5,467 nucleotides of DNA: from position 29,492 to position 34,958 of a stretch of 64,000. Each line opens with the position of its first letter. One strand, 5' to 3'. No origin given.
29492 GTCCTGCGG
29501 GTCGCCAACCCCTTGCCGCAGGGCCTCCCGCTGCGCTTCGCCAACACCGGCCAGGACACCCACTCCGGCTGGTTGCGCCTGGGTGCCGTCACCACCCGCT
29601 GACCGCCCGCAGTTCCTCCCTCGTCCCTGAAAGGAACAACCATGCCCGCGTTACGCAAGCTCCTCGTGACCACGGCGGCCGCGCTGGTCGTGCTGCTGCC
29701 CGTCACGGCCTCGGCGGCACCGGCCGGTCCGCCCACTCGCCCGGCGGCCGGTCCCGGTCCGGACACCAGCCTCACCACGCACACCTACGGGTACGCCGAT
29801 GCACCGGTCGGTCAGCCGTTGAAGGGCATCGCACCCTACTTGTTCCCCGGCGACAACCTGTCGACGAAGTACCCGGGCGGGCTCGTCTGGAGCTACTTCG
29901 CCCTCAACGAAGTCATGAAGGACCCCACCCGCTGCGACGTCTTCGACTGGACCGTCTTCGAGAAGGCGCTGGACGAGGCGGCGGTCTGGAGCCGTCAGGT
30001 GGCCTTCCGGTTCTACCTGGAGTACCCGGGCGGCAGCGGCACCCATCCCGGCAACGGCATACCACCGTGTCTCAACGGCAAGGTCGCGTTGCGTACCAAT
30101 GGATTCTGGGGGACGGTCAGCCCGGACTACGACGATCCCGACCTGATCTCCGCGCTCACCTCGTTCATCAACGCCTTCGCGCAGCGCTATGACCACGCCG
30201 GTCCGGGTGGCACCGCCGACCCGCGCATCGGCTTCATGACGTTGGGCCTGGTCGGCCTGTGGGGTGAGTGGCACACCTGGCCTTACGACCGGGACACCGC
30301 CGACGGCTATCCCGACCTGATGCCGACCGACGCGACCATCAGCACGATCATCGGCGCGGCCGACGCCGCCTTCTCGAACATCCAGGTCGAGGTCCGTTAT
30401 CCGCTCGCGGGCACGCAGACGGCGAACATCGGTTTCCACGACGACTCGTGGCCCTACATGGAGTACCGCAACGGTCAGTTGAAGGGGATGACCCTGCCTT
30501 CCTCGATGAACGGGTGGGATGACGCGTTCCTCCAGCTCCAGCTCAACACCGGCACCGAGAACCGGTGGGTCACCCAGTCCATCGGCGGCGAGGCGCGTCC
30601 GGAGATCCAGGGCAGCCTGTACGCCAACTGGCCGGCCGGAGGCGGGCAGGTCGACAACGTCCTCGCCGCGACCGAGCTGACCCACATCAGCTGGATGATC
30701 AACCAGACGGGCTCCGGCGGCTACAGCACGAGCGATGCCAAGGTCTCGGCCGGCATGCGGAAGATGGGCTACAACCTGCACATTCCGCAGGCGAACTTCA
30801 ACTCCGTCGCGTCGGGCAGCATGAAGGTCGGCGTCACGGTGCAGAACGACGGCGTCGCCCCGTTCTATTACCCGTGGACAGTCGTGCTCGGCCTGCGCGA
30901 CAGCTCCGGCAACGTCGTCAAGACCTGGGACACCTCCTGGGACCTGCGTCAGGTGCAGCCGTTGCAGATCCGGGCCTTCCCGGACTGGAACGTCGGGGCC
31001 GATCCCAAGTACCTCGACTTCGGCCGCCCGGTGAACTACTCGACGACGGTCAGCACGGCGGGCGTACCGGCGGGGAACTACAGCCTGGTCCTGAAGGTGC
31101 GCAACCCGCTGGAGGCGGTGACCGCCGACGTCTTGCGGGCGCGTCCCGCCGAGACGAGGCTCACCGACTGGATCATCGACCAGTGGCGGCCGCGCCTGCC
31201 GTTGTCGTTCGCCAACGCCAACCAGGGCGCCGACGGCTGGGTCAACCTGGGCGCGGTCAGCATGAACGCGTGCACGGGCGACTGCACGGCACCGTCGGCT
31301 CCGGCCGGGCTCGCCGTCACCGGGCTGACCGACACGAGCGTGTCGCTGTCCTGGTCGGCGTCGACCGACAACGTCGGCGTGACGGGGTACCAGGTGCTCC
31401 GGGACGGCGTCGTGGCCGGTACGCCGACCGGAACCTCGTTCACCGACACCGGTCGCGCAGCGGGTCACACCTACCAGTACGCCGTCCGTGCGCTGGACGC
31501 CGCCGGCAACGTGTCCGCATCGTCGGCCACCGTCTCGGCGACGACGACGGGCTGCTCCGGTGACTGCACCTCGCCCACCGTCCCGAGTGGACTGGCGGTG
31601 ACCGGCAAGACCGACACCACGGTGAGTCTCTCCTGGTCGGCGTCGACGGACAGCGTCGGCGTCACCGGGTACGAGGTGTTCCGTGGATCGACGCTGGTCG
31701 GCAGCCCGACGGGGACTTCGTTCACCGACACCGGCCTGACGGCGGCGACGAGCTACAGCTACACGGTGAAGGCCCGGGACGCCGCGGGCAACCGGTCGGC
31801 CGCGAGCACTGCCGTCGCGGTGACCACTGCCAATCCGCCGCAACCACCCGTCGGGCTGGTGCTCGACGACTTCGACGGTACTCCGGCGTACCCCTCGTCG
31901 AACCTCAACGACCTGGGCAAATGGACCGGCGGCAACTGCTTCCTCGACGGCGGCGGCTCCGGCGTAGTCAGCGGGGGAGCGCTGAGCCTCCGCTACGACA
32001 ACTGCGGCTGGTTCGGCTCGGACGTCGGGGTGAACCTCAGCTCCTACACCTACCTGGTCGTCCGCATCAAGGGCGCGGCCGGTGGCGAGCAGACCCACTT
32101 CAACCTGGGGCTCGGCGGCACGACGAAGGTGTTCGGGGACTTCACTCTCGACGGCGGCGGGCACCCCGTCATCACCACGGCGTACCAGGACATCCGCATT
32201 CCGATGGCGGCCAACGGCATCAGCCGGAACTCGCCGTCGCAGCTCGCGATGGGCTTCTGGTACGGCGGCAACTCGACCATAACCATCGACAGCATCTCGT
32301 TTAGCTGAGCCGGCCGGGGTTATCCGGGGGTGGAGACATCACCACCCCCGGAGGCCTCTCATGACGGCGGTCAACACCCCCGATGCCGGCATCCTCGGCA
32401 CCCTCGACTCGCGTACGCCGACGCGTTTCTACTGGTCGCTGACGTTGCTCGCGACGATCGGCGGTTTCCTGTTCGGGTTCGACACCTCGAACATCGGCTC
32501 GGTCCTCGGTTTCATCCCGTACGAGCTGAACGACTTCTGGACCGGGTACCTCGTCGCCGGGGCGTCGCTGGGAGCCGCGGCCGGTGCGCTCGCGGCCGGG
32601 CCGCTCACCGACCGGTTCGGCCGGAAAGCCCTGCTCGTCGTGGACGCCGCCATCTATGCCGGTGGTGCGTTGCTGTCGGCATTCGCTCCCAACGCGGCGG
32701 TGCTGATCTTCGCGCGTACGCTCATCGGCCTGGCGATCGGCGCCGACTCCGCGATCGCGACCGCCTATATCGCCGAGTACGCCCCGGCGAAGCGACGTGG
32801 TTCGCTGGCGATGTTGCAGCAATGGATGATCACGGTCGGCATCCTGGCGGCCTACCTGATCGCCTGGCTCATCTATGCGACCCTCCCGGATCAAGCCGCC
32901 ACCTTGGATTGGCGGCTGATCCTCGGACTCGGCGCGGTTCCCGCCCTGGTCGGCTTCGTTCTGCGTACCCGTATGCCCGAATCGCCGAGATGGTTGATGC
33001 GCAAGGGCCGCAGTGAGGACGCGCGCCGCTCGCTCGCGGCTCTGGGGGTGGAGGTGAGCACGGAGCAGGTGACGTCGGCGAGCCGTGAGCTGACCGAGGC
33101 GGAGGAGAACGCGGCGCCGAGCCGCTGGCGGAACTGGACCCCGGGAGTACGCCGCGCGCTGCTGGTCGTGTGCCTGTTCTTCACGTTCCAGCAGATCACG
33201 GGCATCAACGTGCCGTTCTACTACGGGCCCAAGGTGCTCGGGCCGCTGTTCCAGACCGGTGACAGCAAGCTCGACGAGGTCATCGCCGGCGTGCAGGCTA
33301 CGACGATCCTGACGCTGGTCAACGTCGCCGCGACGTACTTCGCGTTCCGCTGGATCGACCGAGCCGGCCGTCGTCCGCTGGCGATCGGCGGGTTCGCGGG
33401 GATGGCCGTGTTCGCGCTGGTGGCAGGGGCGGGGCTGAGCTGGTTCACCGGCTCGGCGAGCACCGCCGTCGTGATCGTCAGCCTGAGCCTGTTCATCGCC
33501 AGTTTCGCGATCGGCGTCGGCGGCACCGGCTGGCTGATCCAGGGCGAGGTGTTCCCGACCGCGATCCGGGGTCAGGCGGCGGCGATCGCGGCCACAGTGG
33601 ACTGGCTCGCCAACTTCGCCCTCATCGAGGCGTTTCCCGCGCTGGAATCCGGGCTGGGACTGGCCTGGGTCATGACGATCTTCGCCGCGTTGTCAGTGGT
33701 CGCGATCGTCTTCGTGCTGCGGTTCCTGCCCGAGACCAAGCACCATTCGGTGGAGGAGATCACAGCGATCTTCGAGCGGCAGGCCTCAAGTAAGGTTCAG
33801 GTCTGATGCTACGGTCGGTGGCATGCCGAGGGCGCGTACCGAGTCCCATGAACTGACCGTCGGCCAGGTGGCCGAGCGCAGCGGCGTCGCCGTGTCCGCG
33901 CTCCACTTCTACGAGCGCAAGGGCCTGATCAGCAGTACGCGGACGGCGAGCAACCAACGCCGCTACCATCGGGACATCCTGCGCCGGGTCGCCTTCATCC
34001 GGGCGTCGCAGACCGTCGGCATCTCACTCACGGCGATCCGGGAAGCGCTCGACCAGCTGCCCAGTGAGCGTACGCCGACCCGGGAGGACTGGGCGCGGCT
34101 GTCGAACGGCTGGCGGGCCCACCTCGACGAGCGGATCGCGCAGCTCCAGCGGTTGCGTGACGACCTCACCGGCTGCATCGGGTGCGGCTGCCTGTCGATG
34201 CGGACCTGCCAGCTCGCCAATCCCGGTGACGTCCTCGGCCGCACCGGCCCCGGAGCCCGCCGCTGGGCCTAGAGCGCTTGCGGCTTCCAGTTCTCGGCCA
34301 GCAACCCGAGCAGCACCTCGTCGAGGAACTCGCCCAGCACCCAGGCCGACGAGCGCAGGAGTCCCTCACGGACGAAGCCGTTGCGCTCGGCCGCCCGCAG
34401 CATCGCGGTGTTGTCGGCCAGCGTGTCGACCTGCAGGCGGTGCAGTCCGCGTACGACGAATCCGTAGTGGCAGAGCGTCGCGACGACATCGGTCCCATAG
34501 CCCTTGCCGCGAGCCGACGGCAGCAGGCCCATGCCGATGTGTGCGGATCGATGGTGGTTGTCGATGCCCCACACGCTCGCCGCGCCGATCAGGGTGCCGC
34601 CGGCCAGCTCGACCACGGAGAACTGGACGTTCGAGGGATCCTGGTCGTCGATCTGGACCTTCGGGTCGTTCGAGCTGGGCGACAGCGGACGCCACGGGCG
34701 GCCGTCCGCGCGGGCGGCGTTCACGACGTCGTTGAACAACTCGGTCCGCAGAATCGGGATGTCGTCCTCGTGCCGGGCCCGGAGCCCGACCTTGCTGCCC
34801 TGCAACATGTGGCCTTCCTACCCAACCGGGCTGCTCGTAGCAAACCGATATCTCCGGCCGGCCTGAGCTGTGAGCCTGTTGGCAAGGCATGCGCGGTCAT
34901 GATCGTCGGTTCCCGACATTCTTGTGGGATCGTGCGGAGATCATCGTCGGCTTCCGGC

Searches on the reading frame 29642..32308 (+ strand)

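Call 11: search_protein_families(library=pfam, proteins=[window:29642-32308:+], max_evalue=0.001)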
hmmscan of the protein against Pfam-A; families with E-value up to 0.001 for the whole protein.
window:29642-32308:+ (888 aa): 3 families
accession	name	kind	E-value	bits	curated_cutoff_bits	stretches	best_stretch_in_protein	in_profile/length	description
PF00041.27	fn3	-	1.1e-16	61.2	25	2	648-724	3-80/84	Fibronectin type III domain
PF16116.10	DUF4832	-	1e-09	39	29.2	1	315-491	42-202/216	Domain of unknown function (DUF4832)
PF18370.7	RGI_lyase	-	1.8e-05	25.4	27.8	0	655-714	13-75/86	Rhamnogalacturonan I lyases beta-sheet domain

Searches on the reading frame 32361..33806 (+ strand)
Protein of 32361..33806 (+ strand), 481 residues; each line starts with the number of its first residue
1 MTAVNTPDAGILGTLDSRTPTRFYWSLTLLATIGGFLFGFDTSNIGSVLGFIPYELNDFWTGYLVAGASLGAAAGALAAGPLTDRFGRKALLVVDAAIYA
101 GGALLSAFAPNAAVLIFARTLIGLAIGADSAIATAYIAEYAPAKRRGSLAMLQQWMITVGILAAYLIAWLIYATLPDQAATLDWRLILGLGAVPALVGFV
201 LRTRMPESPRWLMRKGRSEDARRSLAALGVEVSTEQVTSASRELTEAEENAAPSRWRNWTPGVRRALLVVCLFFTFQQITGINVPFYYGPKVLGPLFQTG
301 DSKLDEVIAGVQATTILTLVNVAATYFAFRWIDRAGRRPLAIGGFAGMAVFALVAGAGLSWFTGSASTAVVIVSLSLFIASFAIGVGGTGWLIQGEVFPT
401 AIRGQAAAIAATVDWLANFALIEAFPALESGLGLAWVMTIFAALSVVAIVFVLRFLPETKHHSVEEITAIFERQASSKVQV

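Call 11: search_protein_families(library=pfam, proteins=[window:32361-33806:+], max_evalue=0.001)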
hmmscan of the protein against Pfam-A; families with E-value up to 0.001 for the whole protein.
window:32361-33806:+ (481 aa): 3 families
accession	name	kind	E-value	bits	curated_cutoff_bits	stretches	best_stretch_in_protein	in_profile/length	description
PF00083.30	Sugar_tr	-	1.5e-98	331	22.3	1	28-471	2-452/452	Sugar (and other) transporter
PF07690.21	MFS_1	-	9.7e-29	100.8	33.4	2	32-290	2-229/347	Major Facilitator Superfamily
PF06609.19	TRI12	-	0.00033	19.7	23.2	1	69-145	88-163/599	Fungal trichothecene efflux pump (TRI12)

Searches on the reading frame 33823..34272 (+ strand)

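Call 10: search_protein_families(library=pfam, proteins=[window:33823-34272:+], max_evalue=0.01)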
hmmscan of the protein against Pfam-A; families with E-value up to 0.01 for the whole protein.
window:33823-34272:+ (149 aa): 3 families
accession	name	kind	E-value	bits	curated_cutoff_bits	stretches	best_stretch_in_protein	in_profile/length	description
PF09278.17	MerR-DNA-bind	-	1.2e-18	67.9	25.4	1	53-118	1-65/65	MerR, DNA binding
PF13411.12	MerR_1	-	2.4e-15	56.8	21.6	1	12-78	2-68/69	MerR HTH family regulatory protein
PF00376.29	MerR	-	9.5e-15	54.6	28.2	1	12-48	1-38/38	MerR family regulatory protein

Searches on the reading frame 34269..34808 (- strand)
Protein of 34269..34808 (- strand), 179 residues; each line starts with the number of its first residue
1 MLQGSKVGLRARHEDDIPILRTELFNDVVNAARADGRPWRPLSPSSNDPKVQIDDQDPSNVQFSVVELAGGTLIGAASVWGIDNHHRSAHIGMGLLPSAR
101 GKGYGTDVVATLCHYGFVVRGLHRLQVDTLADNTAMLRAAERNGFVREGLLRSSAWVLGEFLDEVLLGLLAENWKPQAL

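Call 10: search_protein_families(library=pfam, proteins=[window:34269-34808:-], max_evalue=0.01)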
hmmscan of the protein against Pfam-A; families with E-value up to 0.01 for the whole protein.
window:34269-34808:- (179 aa): 4 families
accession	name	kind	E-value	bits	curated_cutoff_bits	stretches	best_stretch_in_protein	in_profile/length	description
PF13302.13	Acetyltransf_3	-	1e-18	68.8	25.4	1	8-146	3-138/138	Acetyltransferase (GNAT) domain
PF00583.31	Acetyltransf_1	-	2.4e-12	47.6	20.7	1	51-145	21-116/116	Acetyltransferase (GNAT) family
PF13523.12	Acetyltransf_8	-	4.5e-07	30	27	1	83-149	76-141/145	Acetyltransferase (GNAT) domain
PF13508.13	Acetyltransf_7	-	3.5e-05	24.5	27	1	62-146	4-83/84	Acetyltransferase (GNAT) domain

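Call 32: search_protein_families(library=ncbifam, proteins=[window:34269-34808:-], max_evalue=0.001)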
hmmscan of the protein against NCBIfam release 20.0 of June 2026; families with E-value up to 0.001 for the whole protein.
window:34269-34808:- (179 aa): 9 families
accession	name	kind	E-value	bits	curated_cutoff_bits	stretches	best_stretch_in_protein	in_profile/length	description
NF000225.3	AAC_6p_Strep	exception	1.5e-13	50.9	250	1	68-173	46-154/156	aminoglycoside 6'-N-acetyltransferase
TIGR03585.1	PseH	equivalog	2.3e-07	31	93.1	1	71-153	60-141/156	UDP-4-amino-4,6-dideoxy-N-acetyl-beta-L-altrosamine N-acetyltransferase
NF007539.0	PRK10151.1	equivalog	4.3e-07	29.7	184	1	71-166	76-171/179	50S ribosomal protein L7/L12-serine acetyltransferase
NF011709.0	PRK15130.1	equivalog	1.3e-06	28.3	218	1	58-169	55-164/186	spermidine N1-acetyltransferase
NF002959.0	PRK03624.1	equivalog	1.5e-05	24.7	124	1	42-149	29-133/147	GNAT family acetyltransferase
NF040503.1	resist_ArsN1a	equivalog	0.00014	21.6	170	1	93-167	82-155/159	arsinothricin resistance N-acetyltransferase ArsN1 family A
TIGR02382.1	wecD_rffC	equivalog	0.00022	20.8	195.1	1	7-144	44-179/191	dTDP-4-amino-4,6-dideoxy-D-galactose acyltransferase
NF008072.0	PRK10809.1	equivalog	0.00026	20.8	190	1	60-177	75-193/194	ribosomal protein S5-alanine N-acetyltransferase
NF012165.0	AAC_6p_set_A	equivalog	0.00055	19.7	280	1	97-151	99-153/177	aminoglycoside 6'-N-acetyltransferase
